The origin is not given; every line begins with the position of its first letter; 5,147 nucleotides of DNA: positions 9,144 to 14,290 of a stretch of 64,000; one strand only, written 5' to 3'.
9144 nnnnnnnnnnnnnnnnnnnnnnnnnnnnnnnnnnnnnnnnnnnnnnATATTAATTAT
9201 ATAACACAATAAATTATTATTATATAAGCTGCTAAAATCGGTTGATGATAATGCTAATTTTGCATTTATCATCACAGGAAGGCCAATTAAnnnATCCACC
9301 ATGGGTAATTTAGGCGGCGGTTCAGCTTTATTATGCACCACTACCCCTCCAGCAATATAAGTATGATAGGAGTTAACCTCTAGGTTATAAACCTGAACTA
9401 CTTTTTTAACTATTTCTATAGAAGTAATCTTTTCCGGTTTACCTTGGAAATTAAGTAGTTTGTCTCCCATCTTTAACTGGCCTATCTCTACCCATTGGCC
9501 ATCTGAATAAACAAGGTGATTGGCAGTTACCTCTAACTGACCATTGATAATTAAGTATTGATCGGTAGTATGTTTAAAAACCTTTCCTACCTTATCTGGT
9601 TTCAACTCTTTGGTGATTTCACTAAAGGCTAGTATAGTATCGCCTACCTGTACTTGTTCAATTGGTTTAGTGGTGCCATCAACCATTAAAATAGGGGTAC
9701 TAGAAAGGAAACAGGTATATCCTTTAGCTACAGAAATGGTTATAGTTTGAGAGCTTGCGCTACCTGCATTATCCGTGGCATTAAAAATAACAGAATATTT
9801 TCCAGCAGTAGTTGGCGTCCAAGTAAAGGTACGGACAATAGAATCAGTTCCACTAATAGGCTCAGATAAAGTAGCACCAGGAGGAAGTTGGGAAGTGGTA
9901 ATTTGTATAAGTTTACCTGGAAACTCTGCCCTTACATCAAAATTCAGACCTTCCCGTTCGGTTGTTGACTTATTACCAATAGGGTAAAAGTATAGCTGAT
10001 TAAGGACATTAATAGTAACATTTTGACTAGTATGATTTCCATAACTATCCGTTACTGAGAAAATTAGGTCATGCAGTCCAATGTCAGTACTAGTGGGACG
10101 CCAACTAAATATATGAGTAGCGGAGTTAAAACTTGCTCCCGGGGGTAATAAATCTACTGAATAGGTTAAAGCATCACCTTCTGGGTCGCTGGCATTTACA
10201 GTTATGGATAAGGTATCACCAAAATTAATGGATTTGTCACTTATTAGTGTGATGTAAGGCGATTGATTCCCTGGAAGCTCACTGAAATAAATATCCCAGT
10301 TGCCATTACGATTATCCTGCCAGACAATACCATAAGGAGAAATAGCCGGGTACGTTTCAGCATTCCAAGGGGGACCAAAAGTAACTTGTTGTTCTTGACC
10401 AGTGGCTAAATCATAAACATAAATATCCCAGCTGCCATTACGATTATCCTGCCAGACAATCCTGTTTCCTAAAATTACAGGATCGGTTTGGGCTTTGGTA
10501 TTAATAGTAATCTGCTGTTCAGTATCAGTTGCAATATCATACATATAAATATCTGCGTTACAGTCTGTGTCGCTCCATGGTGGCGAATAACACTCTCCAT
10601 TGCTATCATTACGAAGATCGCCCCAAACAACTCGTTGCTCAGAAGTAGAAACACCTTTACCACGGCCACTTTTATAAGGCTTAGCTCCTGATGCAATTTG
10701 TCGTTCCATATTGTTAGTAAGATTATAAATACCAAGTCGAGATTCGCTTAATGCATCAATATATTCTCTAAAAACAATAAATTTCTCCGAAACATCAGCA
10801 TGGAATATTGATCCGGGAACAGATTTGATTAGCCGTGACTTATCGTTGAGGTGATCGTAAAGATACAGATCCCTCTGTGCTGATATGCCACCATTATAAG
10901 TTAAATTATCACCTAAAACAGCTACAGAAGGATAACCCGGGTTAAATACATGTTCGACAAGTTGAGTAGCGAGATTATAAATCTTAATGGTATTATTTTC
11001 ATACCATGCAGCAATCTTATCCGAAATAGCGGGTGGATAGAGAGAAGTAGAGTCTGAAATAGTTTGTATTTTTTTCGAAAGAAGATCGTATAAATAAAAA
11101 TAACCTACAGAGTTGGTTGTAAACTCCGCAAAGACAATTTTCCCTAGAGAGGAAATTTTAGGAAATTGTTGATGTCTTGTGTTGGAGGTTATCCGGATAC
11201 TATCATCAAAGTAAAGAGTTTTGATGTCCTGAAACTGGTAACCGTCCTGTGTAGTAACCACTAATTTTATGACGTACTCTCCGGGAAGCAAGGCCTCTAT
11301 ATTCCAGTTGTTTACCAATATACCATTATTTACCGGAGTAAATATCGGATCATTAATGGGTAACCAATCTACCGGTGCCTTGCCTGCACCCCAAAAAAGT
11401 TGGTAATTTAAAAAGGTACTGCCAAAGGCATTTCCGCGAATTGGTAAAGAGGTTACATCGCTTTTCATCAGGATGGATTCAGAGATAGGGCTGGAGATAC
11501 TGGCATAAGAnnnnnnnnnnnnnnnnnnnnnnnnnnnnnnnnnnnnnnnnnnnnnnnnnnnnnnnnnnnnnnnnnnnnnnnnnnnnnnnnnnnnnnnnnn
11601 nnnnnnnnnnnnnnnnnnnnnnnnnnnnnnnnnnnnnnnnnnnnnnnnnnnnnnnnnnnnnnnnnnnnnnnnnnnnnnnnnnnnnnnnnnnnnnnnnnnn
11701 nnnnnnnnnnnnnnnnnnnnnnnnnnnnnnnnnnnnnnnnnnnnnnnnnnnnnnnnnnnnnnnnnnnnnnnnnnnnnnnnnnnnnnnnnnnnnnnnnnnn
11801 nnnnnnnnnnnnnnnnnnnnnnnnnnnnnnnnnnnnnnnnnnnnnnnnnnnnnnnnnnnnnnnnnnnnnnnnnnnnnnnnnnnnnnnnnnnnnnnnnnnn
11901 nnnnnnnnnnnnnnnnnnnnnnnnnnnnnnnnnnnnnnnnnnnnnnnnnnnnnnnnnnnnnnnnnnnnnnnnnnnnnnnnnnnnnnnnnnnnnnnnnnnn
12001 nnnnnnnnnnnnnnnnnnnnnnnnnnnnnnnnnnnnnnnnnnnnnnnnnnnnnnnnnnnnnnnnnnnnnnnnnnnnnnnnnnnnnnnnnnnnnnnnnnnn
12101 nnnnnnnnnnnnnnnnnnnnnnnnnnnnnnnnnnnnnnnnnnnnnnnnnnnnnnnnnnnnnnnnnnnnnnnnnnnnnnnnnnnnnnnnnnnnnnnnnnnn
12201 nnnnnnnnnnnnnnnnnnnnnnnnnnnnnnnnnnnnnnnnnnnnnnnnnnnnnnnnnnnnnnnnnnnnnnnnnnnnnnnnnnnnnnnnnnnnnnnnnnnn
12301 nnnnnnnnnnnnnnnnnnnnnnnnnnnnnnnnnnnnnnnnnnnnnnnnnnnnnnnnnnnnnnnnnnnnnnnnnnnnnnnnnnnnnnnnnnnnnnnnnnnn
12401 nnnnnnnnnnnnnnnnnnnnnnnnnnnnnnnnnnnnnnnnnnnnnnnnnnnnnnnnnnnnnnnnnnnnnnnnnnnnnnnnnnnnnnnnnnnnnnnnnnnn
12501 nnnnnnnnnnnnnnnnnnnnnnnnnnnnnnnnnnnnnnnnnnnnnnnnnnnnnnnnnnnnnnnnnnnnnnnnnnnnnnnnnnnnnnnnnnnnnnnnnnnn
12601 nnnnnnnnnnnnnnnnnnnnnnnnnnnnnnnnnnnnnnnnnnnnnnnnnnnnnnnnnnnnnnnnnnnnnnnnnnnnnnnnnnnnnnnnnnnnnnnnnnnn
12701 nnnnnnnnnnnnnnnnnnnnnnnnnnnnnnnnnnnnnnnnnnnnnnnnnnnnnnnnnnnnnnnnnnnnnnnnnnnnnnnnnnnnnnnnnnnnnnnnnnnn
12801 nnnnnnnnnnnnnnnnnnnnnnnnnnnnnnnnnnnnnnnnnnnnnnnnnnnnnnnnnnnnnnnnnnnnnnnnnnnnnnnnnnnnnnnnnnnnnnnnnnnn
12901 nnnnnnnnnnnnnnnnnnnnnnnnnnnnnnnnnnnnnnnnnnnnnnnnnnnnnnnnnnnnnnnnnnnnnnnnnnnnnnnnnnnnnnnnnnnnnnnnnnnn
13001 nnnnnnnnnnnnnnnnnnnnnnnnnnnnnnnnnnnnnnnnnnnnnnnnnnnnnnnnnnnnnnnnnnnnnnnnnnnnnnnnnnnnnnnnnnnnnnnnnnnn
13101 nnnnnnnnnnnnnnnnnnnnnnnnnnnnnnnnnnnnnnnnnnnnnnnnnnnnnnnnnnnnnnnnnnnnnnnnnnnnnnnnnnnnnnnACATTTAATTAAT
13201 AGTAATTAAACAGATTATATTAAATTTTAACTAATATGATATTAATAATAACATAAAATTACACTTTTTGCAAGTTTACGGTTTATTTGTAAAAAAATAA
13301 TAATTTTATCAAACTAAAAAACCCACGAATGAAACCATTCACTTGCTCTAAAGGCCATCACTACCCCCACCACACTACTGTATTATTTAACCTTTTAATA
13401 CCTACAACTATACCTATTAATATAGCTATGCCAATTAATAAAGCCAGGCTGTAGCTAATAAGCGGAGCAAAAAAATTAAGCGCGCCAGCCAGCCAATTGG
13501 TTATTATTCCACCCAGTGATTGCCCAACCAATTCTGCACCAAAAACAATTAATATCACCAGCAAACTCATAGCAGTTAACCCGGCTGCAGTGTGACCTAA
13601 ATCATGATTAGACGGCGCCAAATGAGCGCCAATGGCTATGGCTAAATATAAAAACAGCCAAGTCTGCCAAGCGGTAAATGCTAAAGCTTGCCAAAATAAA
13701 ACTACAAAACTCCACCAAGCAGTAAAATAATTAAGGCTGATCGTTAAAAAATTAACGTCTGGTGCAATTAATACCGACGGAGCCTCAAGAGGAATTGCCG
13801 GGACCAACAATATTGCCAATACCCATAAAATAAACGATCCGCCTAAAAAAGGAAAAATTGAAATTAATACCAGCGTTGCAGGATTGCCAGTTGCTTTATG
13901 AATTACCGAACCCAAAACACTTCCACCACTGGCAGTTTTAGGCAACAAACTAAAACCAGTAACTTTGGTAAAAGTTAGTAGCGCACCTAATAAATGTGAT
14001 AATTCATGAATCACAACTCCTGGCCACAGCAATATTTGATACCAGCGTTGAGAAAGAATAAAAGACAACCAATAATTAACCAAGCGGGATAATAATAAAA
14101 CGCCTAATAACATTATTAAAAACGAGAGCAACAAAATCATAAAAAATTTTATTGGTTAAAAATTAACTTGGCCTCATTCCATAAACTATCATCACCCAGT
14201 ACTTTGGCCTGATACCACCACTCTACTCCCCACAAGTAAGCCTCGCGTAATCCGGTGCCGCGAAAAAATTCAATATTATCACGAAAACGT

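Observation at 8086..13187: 1298-aa S8 protease/beta-propeller/Ig/Hint protein next to a membrane-anchored Clp D1-only ATPase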

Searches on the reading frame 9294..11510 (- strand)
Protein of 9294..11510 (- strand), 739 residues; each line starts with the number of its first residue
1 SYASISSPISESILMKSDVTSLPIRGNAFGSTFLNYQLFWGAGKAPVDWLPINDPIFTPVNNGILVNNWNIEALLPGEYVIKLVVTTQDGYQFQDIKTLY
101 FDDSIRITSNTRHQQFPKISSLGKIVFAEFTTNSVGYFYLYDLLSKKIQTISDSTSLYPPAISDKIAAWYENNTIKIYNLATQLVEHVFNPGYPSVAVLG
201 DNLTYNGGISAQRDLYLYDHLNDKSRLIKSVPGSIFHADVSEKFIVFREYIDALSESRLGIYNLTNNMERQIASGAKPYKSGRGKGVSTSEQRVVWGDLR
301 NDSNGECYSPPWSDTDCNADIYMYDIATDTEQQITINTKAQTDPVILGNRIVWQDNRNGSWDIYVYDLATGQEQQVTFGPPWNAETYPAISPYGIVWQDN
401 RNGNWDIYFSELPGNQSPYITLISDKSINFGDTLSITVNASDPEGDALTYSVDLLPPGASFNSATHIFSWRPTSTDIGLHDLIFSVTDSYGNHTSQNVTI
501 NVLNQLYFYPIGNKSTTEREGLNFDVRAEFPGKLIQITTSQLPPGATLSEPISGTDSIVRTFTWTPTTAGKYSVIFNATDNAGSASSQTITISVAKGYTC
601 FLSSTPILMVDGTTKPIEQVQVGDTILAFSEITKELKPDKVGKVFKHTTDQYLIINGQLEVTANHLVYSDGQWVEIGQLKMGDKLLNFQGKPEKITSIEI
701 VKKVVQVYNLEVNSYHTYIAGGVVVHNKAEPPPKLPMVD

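Call 51: find_related_loci(query=window:9294-11510:-, collection=metagenome_contigs, flank=10000)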
Query window:9294-11510:- (739 aa) in metagenome_contigs; peptide patterns used: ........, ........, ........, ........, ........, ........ (x = any residue, [..] = any of these).
67 stretches matched a pattern; 20 encode a relative of the query (tblastn E <= 1e-3); 20 distinct loci.
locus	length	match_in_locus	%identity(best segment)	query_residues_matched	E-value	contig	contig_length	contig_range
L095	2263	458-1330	31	103-421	7e-30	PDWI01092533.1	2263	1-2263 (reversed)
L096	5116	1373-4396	28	96-454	6e-24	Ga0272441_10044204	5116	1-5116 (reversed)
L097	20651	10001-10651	35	193-452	3e-20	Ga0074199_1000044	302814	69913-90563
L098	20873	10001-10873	40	193-422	2e-20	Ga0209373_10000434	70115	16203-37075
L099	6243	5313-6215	48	106-412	7e-13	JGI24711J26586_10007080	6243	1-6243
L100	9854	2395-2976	38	304-411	9e-9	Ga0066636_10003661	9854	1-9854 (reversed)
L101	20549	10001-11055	35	327-418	9e-9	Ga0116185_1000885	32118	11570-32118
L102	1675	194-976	35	294-418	5e-9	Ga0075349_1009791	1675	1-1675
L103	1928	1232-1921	35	304-415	8e-9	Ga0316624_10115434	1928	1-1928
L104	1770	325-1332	34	294-478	2e-8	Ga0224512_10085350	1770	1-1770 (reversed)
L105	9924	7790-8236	38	339-411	3e-7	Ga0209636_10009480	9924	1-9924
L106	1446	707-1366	45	294-507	3e-7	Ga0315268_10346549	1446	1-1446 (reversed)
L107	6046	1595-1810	37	351-410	3e-6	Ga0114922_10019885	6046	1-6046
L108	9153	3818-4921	38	294-495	1e-5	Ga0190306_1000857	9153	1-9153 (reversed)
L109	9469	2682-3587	25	294-501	2e-5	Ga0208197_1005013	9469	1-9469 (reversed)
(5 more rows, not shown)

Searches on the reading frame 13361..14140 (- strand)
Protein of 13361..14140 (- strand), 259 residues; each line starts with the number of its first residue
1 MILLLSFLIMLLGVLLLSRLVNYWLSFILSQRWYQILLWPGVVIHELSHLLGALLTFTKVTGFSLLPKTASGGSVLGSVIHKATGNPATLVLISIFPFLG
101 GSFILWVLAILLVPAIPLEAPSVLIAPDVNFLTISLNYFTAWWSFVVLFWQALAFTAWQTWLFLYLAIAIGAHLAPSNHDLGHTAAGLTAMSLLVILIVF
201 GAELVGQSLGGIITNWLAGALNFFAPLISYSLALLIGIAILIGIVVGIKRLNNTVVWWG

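Call 8: search_protein_families(library=pfam, proteins=[window:13361-14140:-], max_evalue=0.01)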
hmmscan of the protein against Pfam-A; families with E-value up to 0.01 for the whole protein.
window:13361-14140:- (259 aa): 0 families

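Call 9: search_protein_families(library=ncbifam, proteins=[window:13361-14140:-], max_evalue=0.01)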
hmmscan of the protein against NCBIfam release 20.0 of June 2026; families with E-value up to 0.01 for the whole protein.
window:13361-14140:- (259 aa): 0 families

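Call 31: search_protein_families(library=pfam, proteins=[window:13361-14140:-], max_evalue=10)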
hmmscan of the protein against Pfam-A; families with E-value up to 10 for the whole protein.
window:13361-14140:- (259 aa): 2 families
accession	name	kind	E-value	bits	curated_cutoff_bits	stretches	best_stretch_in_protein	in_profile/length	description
PF11346.13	DUF3149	-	3.1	7.9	23.2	1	191-201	12-22/40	Protein of unknown function (DUF3149)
PF02163.28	Peptidase_M50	-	8.8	6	27.2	0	38-67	6-35/221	Peptidase family M50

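Call 71: search_protein_families(library=padloc, proteins=[window:13361-14140:-], max_evalue=0.001)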
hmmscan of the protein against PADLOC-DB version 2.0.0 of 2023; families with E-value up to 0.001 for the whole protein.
window:13361-14140:- (259 aa): 0 families
